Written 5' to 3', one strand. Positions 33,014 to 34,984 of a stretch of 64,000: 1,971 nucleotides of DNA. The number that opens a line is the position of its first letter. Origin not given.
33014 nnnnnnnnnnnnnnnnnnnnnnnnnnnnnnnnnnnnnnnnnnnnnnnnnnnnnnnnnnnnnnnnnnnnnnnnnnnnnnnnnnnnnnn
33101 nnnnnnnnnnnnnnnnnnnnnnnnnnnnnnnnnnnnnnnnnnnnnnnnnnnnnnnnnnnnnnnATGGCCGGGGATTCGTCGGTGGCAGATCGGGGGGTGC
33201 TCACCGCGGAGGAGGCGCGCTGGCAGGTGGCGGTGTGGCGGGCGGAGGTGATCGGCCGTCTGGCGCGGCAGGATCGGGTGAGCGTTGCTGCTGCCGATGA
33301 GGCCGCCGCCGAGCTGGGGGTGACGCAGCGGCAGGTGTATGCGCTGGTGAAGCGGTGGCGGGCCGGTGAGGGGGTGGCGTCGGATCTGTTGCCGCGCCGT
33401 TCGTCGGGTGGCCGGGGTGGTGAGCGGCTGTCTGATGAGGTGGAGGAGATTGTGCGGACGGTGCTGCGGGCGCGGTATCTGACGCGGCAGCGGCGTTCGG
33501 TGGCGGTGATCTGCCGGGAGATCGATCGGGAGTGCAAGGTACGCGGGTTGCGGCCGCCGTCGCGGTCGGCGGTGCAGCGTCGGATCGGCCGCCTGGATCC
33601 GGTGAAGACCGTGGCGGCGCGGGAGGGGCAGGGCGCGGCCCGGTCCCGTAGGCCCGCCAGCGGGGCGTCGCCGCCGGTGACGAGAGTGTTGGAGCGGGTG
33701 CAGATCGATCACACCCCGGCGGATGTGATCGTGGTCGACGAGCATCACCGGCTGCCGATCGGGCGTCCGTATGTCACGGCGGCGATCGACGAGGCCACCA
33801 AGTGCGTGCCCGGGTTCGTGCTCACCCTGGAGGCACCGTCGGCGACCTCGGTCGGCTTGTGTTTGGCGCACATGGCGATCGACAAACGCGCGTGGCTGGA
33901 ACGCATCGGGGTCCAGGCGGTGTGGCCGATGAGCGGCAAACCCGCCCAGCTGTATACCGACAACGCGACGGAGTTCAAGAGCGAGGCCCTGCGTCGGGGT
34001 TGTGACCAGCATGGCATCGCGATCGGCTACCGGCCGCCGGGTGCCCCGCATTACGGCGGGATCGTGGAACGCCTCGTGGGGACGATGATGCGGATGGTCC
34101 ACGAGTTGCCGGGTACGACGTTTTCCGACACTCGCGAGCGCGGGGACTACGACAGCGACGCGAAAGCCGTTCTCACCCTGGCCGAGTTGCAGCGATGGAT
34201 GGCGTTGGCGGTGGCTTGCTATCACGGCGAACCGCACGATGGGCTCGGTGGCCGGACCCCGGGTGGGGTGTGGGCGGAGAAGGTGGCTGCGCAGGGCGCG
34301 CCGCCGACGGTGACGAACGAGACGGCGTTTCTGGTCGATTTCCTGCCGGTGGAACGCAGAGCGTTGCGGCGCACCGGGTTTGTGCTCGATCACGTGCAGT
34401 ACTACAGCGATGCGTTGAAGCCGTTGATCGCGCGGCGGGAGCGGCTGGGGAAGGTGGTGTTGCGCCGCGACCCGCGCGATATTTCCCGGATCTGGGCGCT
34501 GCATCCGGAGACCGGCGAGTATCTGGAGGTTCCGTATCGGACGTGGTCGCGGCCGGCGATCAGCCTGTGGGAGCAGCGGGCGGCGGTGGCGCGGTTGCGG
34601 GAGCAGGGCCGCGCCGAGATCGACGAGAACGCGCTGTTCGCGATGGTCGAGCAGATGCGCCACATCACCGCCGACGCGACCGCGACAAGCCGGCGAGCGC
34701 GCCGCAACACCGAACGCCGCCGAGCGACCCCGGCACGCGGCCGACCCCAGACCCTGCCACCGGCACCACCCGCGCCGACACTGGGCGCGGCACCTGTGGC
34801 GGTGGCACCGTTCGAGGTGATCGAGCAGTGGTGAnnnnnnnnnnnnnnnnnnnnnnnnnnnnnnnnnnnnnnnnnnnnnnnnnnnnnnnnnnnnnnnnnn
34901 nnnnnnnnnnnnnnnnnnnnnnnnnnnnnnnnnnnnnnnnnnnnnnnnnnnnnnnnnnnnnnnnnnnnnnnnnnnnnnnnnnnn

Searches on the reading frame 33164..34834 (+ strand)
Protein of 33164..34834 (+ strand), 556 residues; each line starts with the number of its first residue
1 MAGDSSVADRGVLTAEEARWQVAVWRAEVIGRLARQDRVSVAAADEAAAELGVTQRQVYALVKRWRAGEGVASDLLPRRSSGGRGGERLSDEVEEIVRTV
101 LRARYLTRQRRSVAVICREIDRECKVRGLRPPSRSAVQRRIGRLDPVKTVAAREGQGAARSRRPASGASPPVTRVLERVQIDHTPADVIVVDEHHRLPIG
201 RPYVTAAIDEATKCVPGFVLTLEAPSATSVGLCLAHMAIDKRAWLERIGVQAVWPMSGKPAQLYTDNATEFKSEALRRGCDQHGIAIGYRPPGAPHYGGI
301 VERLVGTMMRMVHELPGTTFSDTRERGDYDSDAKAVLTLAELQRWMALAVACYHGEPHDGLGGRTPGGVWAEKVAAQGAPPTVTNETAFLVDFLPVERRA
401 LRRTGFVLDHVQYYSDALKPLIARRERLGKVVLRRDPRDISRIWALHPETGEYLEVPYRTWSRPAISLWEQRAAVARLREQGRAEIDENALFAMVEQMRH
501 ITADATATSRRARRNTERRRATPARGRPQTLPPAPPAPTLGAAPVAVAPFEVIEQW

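Call 19: search_protein_families(library=pfam, proteins=[window:33164-34834:+], max_evalue=0.01)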
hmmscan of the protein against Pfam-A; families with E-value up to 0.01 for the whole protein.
window:33164-34834:+ (556 aa): 7 families
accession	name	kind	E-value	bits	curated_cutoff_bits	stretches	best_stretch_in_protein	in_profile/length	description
PF09299.17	Mu-transpos_C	-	7.4e-10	39.1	21.7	1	393-454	4-59/61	Mu transposase, C-terminal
PF13518.12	HTH_28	-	2.2e-06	28.1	25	1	26-80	2-49/52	Helix-turn-helix domain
PF13551.12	HTH_29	-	6.5e-06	26.6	28.1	1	45-95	16-64/64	Winged helix-turn helix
PF09039.17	HTH_Tnp_Mu_2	-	1.1e-05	25.9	20.5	1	75-165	16-105/109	Mu DNA binding, I gamma subdomain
PF00665.32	rve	-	0.00023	21.8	32.6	1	241-295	47-102/102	Integrase core domain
PF13683.12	rve_3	-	0.00055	20.1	26.5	0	283-320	1-36/67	Integrase core domain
PF13384.12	HTH_23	-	0.0012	19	24.6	1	25-71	6-46/50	Homeodomain-like domain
